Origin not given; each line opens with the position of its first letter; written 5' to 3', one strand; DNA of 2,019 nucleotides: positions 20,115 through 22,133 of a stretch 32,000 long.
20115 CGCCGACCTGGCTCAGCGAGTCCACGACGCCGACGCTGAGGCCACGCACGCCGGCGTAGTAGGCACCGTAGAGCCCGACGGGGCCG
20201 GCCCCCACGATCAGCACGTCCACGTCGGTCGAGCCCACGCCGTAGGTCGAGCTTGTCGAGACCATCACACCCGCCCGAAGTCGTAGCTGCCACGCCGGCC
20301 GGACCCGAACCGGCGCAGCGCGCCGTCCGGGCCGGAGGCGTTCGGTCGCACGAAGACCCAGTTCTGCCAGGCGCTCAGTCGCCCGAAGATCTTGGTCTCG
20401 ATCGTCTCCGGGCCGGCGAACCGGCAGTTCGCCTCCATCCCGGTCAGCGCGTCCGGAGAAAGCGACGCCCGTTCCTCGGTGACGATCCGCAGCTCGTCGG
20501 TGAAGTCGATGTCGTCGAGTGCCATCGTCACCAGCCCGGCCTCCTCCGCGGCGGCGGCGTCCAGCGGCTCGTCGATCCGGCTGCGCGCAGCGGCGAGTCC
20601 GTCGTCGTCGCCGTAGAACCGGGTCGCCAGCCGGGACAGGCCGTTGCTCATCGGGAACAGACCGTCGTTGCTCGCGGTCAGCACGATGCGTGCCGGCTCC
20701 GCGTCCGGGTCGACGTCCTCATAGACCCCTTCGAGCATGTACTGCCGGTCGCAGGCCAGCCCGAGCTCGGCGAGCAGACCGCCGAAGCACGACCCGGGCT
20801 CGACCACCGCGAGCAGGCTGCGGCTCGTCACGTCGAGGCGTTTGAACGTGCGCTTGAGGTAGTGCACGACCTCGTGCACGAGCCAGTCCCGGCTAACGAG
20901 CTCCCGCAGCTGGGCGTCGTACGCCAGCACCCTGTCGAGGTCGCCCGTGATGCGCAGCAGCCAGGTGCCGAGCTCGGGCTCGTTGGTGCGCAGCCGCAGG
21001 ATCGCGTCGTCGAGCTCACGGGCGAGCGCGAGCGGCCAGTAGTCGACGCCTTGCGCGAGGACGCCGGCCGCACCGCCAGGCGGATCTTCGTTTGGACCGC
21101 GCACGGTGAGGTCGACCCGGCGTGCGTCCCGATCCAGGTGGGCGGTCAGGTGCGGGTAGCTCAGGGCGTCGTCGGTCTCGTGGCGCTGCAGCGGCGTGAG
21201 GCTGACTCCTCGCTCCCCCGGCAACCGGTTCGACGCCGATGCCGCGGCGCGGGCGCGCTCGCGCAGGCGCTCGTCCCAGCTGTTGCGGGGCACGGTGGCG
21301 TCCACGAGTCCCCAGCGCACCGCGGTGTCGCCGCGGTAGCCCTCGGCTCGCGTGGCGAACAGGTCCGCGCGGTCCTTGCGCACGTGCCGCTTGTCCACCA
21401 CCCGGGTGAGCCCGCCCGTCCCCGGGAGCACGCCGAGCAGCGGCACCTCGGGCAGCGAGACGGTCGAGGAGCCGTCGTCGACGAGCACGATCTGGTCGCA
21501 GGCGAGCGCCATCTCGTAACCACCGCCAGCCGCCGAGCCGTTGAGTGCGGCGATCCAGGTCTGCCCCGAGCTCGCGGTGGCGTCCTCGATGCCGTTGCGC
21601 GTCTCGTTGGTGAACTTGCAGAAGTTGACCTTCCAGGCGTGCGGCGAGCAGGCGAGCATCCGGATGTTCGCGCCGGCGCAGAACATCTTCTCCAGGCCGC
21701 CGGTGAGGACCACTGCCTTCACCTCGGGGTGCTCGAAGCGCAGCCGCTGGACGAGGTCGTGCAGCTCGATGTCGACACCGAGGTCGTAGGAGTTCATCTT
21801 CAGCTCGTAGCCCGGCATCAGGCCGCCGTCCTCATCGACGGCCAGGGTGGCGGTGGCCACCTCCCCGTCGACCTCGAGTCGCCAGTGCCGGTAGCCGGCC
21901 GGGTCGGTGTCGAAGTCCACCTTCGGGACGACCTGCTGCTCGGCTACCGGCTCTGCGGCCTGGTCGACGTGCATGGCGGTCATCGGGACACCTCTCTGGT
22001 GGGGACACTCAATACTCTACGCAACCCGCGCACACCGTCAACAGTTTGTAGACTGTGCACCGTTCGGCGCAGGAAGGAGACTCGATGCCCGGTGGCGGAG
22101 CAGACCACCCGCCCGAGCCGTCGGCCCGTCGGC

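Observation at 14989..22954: Non-canonical boxC operon with its own ferredoxin/FNR pair, an amidohydrolase-2, a long-form CoA ligase, an MFS transporter and a PaaX regulator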

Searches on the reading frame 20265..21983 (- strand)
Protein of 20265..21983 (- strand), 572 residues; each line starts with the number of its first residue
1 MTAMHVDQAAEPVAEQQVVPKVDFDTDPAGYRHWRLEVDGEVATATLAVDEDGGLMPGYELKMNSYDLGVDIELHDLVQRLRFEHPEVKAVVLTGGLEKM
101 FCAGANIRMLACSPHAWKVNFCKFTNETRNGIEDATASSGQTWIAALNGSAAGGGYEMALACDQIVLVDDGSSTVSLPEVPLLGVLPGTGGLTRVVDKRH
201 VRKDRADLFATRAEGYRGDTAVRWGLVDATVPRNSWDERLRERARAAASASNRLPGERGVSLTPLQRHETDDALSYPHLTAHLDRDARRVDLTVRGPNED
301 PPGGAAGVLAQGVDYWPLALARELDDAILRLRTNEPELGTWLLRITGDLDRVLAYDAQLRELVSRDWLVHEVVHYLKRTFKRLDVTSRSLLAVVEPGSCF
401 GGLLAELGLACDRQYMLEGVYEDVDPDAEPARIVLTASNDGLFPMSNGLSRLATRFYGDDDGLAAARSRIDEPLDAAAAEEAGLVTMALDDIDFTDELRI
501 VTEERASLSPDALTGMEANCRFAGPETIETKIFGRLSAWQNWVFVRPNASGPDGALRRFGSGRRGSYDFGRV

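Call 5: search_protein_families(library=pfam, proteins=[window:20265-21983:-])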
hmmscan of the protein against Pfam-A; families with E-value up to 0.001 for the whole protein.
window:20265-21983:- (572 aa): 2 families
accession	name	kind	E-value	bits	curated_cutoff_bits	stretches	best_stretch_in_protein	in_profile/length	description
PF00378.25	ECH_1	-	3e-26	92.7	27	1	63-251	17-194/251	Enoyl-CoA hydratase/isomerase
PF16113.10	ECH_2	-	1.3e-08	35.1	27.2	1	64-247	13-187/335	Enoyl-CoA hydratase/isomerase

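Call 6: search_protein_families(library=ncbifam, proteins=[window:20265-21983:-])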
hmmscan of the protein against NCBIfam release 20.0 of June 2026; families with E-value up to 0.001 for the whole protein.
window:20265-21983:- (572 aa): 60 families (the best 25 are shown)
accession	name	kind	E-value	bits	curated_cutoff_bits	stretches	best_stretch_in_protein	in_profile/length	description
TIGR03222.1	benzo_boxC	equivalog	2.4e-253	841.9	712.3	1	22-572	1-548/548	2,3-epoxybenzoyl-CoA dihydrolase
NF008363.0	PRK11154.1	equivalog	9.6e-26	90.1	869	1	62-254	27-212/708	fatty acid oxidation complex subunit alpha FadJ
NF005802.0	PRK07657.1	equivalog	1.4e-24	87.1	363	1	64-249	26-201/260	enoyl-CoA hydratase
TIGR02441.1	fa_ox_alpha_mit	equivalog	5.5e-20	71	964.65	1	61-231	33-196/737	fatty acid oxidation complex subunit alpha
NF006566.0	PRK09076.1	subfamily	6.9e-20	71.7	286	1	64-249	26-201/260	enoyl-CoA hydratase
NF005803.0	PRK07658.1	equivalog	8.9e-20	71.2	313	1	73-249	32-198/257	enoyl-CoA hydratase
NF007239.0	PRK09674.1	equivalog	1.3e-19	70.7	371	1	84-250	45-199/257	2,3-dehydroadipyl-CoA hydratase PaaF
TIGR02440.1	FadJ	equivalog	2.5e-19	69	968.45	1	62-251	22-204/699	fatty acid oxidation complex subunit alpha FadJ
NF004517.0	PRK05862.1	equivalog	5.8e-19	68.6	396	1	74-250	36-199/257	enoyl-CoA hydratase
NF042430.2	EnCoAhydt_DpgD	equivalog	1.1e-18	67.6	400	1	63-241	18-191/258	enoyl-CoA-hydratase DpgD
TIGR02280.1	PaaB1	equivalog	1.3e-17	64.2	345.15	1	62-249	19-197/256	2-(1,2-epoxy-1,2-dihydrophenyl)acetyl-CoA isomerase PaaG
NF006007.0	PRK08138.1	subfamily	1.5e-17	63.9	355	1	66-246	32-199/261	enoyl-CoA hydratase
NF004840.0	PRK06190.1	equivalog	3.2e-17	63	253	1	84-250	45-201/260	enoyl-CoA hydratase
NF008727.0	PRK11730.1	equivalog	1e-16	60.4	870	1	65-280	30-237/717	fatty acid oxidation complex subunit alpha FadB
NF004475.0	PRK05809.1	subfamily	1.8e-16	60.4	394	1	76-238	38-190/260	short-chain-enoyl-CoA hydratase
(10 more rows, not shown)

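Call 11: find_encoding_contigs(protein=window:20265-21983:-, flank=10000, max_places=6)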
Protein window:20265-21983:- (572 aa): no gene with exactly this product is on record in the collection.

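Call 12: find_homologous_proteins(query=window:20265-21983:-, max_evalue=1e-30)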
Query window:20265-21983:- (572 aa): 8000 proteins with E <= 1e-30 among 8000 candidates; the best 120 are listed.
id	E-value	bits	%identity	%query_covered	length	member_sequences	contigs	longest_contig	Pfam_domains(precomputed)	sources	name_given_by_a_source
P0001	0.0e+0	1300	100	100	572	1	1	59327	PF00378.26,PF16113.11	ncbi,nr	ncbi:MAG TPA: 2,3-epoxybenzoyl-CoA dihydrolase [Nocardioidaceae bacterium]|nr:2,3-epoxybenzoyl-CoA d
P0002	9.5e-295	997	80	97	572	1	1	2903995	PF00378.26,PF16113.11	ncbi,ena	-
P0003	1.0e-292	990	79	97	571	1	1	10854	PF00378.26,PF16113.11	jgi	jgi:benzoyl-CoA-dihydrodiol lyase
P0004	1.5e-292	989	80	97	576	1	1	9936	PF00378.26,PF16113.11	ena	-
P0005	2.8e-292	988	78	97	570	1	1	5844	PF00378.26,PF16113.11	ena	-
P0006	1.2e-290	983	78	97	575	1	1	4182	PF00378.26,PF16113.11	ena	-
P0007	1.6e-290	983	79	97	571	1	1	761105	PF00378.26,PF16113.11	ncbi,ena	-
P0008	2.7e-290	982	77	98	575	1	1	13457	PF00378.26,PF16113.11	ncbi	-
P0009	6.7e-290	981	78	97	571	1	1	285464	PF00378.26,PF16113.11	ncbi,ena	-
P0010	2.0e-289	979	76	100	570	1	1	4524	PF00378.26,PF16113.11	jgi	jgi:benzoyl-CoA-dihydrodiol lyase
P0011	2.0e-289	979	78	97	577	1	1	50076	PF00378.26,PF16113.11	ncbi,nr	ncbi:MAG TPA: 2,3-epoxybenzoyl-CoA dihydrolase [Marmoricola sp.]|nr:2,3-epoxybenzoyl-CoA dihydrolase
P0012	3.1e-289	978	78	96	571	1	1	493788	PF00378.26,PF16113.11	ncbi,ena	-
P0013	3.5e-289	978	78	97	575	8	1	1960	PF00378.26,PF16113.11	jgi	-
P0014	4.4e-289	978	77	100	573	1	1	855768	PF00378.26,PF16113.11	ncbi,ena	-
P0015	1.4e-288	976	78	97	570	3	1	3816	PF00378.26,PF16113.11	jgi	jgi:benzoyl-CoA-dihydrodiol lyase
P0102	3.2e-281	952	72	100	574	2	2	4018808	PF00378.26,PF16113.11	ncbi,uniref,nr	ncbi:benzoyl-CoA-dihydrodiol lyase [Epidermidibacterium keratini]|uniref:Benzoyl-CoA-dihydrodiol lya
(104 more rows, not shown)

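Call 13: find_encoding_contigs(protein=P0001, flank=10000, max_places=3)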
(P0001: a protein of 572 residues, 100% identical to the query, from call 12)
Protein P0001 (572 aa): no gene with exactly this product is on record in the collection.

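Call 14: find_encoding_contigs(protein=P0102, flank=10000, max_places=3)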
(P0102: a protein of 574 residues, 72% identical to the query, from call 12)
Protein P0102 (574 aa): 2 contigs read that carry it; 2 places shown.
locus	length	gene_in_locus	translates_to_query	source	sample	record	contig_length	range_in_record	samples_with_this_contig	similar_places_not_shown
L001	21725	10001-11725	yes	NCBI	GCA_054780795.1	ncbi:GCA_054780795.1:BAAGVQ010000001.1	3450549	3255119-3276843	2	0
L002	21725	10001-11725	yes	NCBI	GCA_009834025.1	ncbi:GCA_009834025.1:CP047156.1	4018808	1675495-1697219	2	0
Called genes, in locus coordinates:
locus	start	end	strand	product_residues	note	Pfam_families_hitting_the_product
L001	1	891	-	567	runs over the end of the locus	-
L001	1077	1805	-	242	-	PF00376:MerR, PF13411:MerR_1, PF07739:TipAS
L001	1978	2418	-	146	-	PF00582:Usp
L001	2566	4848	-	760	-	PF00141:peroxidase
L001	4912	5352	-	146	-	PF01475:FUR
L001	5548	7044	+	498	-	PF05138:PaaA_PaaC (weak)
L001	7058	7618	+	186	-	PF00583:Acetyltransf_1 (weak), PF13508:Acetyltransf_7 (weak)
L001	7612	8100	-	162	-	PF19694:DUF6194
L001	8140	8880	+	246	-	PF13411:MerR_1 (weak), PF00376:MerR, PF13411:MerR_1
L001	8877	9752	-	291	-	PF07848:PaaX, PF20803:PaaX_M, PF08223:PaaX_C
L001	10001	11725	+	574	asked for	PF00378:ECH_1, PF16113:ECH_2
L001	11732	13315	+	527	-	PF00501:AMP-binding, PF13193:AMP-binding_C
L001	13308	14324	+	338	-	PF00890:FAD_binding_2 (faint), PF01946:Thi4 (faint), PF03486:HI0933_like (faint), PF07992:Pyr_redox_2, PF12831:FAD_oxidored (weak), PF13450:NAD_binding_8 (faint), PF13738:Pyr_redox_3, PF00070:Pyr_redox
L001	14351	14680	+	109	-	PF13237:Fer4_10 (faint), PF12838:Fer4_7 (weak), PF13187:Fer4_9 (faint), PF13484:Fer4_16 (faint), PF00037:Fer4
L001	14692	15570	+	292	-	PF04909:Amidohydro_2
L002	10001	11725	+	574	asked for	PF00378:ECH_1, PF16113:ECH_2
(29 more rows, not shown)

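Call 15: find_related_loci(query=window:20265-21983:-, collection=genome_contigs, flank=10000)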
Query window:20265-21983:- (572 aa) in genome_contigs; peptide patterns used: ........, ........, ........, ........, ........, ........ (x = any residue, [..] = any of these).
600 stretches matched a pattern (row limit reached: there are more); 591 encode a relative of the query (tblastn E <= 1e-3); the best 80 are kept; 80 distinct loci.
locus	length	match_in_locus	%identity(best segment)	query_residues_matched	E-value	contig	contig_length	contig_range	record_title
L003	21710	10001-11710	74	4-572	0e+0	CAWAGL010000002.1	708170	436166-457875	MAG: uncultured Actinomycetota bacterium isolate MFD02581.bin.1.176 genome assembly, contig: contig_11411, whole genome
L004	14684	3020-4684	77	16-572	0e+0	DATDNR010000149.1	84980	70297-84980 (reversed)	MAG TPA_asm: Marmoricola sp. isolate SMAG_U442 k141_1543415, whole genome shotgun sequence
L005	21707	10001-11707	74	1-572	0e+0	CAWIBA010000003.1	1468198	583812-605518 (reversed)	MAG: uncultured Actinomycetota bacterium isolate MFD01275.bin.2.158 genome assembly, contig: contig_12403, whole genome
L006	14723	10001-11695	77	1-572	0e+0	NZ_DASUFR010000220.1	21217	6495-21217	MAG: Nocardioides sp. isolate SMAG_U1384 k141_1078025, whole genome shotgun sequence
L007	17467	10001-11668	74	14-572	0e+0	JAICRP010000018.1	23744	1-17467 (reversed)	MAG: Nocardioides sp. isolate TY_ISSM_2_bin.27 k141_3332613_length_23744_cov_8.1426, whole genome shotgun sequence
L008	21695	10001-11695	72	6-572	0e+0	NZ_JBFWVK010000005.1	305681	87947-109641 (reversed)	MAG: Nocardioides sp. isolate CA_2019_TPBF_92 NODE_334_length_305681_cov_64.875184_TPBF, whole genome shotgun sequence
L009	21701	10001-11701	73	6-572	0e+0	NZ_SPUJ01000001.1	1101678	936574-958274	Nocardioides sp. 1609 Scaffold1_1, whole genome shotgun sequence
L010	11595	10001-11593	75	22-553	0e+0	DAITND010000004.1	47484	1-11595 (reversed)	MAG TPA_asm: Dermatophilaceae bacterium isolate CTOTU10858 NODE_97_length_47484_cov_30.921588, whole genome shotgun sequ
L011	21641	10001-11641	75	22-572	0e+0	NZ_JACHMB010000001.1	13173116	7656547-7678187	Nonomuraea jabiensis strain DSM 45507 Ga0374001_01, whole genome shotgun sequence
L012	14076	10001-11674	71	15-572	0e+0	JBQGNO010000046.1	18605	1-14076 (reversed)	MAG: Janibacter sp. isolate AOP38_E1_surf _bin _6 AOP38_E1_surf.bin.6_45, whole genome shotgun sequence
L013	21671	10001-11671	67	17-572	0e+0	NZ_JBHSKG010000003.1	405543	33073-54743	Actinomycetospora rhizophila strain CGMCC 4.7134 spades_K_17_127_3, whole genome shotgun sequence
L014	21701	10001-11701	67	4-572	0e+0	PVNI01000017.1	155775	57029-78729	UNVERIFIED_ORG: Actinomadura viridilutea strain DSM 44433 Ga0180975_117, whole genome shotgun sequence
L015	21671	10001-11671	71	15-572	0e+0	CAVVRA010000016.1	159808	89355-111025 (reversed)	MAG: uncultured Actinomycetota bacterium isolate MFD02809.bin.2.139 genome assembly, contig: contig_92406, whole genome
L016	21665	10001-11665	66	17-572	0e+0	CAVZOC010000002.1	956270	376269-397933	MAG: uncultured Actinomycetota bacterium isolate MFD01721.bin.1.117 genome assembly, contig: contig_12409, whole genome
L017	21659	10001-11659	68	22-572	0e+0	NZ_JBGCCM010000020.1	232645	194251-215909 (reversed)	Catenulispora sp. GAS73 Ga0573037_020, whole genome shotgun sequence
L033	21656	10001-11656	65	15-571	0e+0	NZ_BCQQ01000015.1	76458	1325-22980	Actinomadura formosensis NBRC 14204, whole genome shotgun sequence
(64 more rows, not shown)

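Call 18: find_encoding_contigs(protein=P0002, flank=10000, max_places=2)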
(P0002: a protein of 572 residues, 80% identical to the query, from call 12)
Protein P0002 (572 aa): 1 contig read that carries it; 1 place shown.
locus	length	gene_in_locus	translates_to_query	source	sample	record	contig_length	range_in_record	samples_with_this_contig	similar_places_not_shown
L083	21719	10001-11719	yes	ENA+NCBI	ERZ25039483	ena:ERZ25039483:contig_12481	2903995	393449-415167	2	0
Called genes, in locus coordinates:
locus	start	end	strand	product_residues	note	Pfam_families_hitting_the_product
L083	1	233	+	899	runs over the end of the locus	PF03176:MMPL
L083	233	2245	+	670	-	PF12698:ABC2_membrane_3 (weak)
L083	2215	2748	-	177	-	-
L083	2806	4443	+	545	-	PF02878:PGM_PMM_I, PF02879:PGM_PMM_II, PF02880:PGM_PMM_III, PF00408:PGM_PMM_IV (weak)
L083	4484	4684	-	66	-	-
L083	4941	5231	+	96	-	-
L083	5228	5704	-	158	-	PF03061:4HBT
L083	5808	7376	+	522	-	PF00171:Aldedh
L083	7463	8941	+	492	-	PF05138:PaaA_PaaC (weak)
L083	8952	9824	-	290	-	PF07848:PaaX, PF20803:PaaX_M, PF08223:PaaX_C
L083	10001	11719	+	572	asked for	PF00378:ECH_1, PF16113:ECH_2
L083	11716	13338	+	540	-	PF00501:AMP-binding, PF13193:AMP-binding_C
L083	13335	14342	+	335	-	PF01946:Thi4 (faint), PF03486:HI0933_like (faint), PF07992:Pyr_redox_2, PF12831:FAD_oxidored (faint), PF13450:NAD_binding_8 (weak), PF13738:Pyr_redox_3, PF00070:Pyr_redox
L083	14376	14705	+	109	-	PF12837:Fer4_6 (faint), PF12838:Fer4_7 (faint), PF13237:Fer4_10 (faint), PF13484:Fer4_16 (faint), PF00037:Fer4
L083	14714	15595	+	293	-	PF04909:Amidohydro_2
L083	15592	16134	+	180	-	PF19655:DUF6158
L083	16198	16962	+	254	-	PF00106:adh_short, PF08659:KR, PF13561:adh_short_C2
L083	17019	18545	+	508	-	PF00171:Aldedh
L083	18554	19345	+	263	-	PF09339:HTH_IclR, PF01614:IclR_C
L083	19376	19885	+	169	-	PF05163:DinB (weak), PF04978:MST, PF12867:DinB_2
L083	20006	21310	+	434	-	PF04055:Radical_SAM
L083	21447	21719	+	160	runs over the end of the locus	-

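Call 29: find_homologous_proteins(query=L083:7463-8941:+, max_evalue=1e-50)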
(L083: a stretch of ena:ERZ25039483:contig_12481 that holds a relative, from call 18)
Query L083:7463-8941:+ (492 aa): 8000 proteins with E <= 1e-50 among 8000 candidates; the best 120 are listed.
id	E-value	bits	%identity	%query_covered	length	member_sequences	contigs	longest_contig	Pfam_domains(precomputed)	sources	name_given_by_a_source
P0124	0.0e+0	1057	90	100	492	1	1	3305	PF05138.19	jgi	jgi:benzoyl-CoA 2,3-dioxygenase component B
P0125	0.0e+0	1047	89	100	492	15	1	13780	PF05138.19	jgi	jgi:benzoyl-CoA 2,3-epoxidase subunit B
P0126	0.0e+0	1046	90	100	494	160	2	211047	PF05138.19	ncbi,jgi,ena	jgi:benzoyl-CoA 2,3-dioxygenase component B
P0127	0.0e+0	1039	89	99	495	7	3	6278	PF05138.19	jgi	jgi:benzoyl-CoA 2,3-dioxygenase component B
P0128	0.0e+0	1037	88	100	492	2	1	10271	PF05138.19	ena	-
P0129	0.0e+0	1034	89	100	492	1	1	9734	PF05138.19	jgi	jgi:benzoyl-CoA 2,3-dioxygenase component B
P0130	0.0e+0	1030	87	100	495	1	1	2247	PF05138.19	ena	-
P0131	0.0e+0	1027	89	100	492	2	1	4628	PF05138.19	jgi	jgi:benzoyl-CoA 2,3-epoxidase subunit B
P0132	0.0e+0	1023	88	100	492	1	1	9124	PF05138.19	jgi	jgi:benzoyl-CoA 2,3-epoxidase subunit B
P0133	0.0e+0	1022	88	100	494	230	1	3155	PF05138.19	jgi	-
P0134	0.0e+0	1022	88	100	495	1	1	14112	PF05138.19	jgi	jgi:benzoyl-CoA 2,3-dioxygenase component B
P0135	0.0e+0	1021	88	100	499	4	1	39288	PF05138.19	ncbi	-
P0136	0.0e+0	1021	87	100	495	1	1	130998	PF05138.19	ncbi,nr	ncbi:MAG TPA: benzoyl-CoA 2,3-epoxidase subunit BoxB [Marmoricola sp.]|nr:benzoyl-CoA 2,3-epoxidase 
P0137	0.0e+0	1020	87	100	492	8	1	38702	PF05138.19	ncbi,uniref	ncbi:benzoyl-CoA 2,3-epoxidase subunit BoxB [Lapillicoccus sp.]|uniref:benzoyl-CoA 2,3-epoxidase sub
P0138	0.0e+0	1019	88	100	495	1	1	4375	PF05138.19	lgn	-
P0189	1.6e-297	1005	86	99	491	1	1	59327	PF05138.19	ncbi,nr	ncbi:MAG TPA: benzoyl-CoA 2,3-epoxidase subunit BoxB [Nocardioidaceae bacterium]|nr:benzoyl-CoA 2,3-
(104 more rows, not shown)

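Call 31: list_cluster_members(proteins=[P0189])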
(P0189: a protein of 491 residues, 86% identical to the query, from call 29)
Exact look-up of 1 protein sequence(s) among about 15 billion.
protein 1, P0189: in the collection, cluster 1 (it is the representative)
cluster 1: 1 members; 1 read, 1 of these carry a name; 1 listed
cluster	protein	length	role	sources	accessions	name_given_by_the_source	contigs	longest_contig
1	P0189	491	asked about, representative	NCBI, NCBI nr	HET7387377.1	MAG TPA: benzoyl-CoA 2,3-epoxidase subunit BoxB [Nocardioidaceae bacterium] | benzoyl-CoA 2,3-epoxidase subunit BoxB [Nocardioidaceae bacterium]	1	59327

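Call 33: search_dna_similar(query=P0189, collection=plasmids, mode=protein, max_rows=30, rows=spread)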
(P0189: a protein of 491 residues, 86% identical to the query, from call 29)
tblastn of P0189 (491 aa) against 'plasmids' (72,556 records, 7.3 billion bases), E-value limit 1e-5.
Records with a match: 11; places in all: 12; records where one place covers at least 80% of the query: 10.
Best place of each record, by identity: 80-90% 1; 60-80% 8; <60% 2.
By first word of the organism name: Mycetohabitans 9; Nonomuraea 1; Embleya 1.
By predicted mobility (MOB-suite, as given by PLSDB): non-mobilizable 11.
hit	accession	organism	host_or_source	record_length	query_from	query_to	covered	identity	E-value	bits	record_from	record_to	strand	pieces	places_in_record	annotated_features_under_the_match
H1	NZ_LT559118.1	Nonomuraea gerenzanensis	-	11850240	3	491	100%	83.8%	0e+0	865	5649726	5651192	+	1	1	none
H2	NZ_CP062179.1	Mycetohabitans endofungorum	Rhizopus microsporus,bacterial ...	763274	16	485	96%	61.2%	0e+0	593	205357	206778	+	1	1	boxB: benzoyl-CoA 2,3-epoxidase subunit BoxB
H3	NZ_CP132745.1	Mycetohabitans endofungorum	-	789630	16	485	96%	61.0%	0e+0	592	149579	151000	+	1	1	boxB: benzoyl-CoA 2,3-epoxidase subunit BoxB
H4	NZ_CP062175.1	Mycetohabitans rhizoxinica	Rhizopus microsporus,bacterial culture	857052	16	485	96%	61.0%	0e+0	590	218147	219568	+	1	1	boxB: benzoyl-CoA 2,3-epoxidase subunit BoxB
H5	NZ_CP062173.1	Mycetohabitans rhizoxinica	Rhizopus microsporus,bacterial ...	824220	16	485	96%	61.0%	0e+0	589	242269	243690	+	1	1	boxB: benzoyl-CoA 2,3-epoxidase subunit BoxB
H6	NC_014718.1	Mycetohabitans rhizoxinica HKI 454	-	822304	16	485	96%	61.0%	0e+0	589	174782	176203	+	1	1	boxB: benzoyl-CoA 2,3-epoxidase subunit BoxB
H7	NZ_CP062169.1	Mycetohabitans endofungorum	Rhizopus microsporus,bacterial ...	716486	16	485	96%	60.8%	0e+0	588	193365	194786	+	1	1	boxB: benzoyl-CoA 2,3-epoxidase subunit BoxB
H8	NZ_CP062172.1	Mycetohabitans rhizoxinica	Rhizopus microsporus,bacterial ...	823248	16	485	96%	60.8%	0e+0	588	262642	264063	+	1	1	boxB: benzoyl-CoA 2,3-epoxidase subunit BoxB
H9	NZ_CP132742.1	Mycetohabitans endofungorum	Rhizopus microsporus,culture isolated ...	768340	47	485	89%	59.6%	7e-169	535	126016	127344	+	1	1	none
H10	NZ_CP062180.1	Mycetohabitans endofungorum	Rhizopus microsporus,bacterial ...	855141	47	485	89%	59.4%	1e-167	531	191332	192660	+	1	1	none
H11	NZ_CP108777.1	Embleya sp. NBC_00896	-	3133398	222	485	54%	62.5%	3e-101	340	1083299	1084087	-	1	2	none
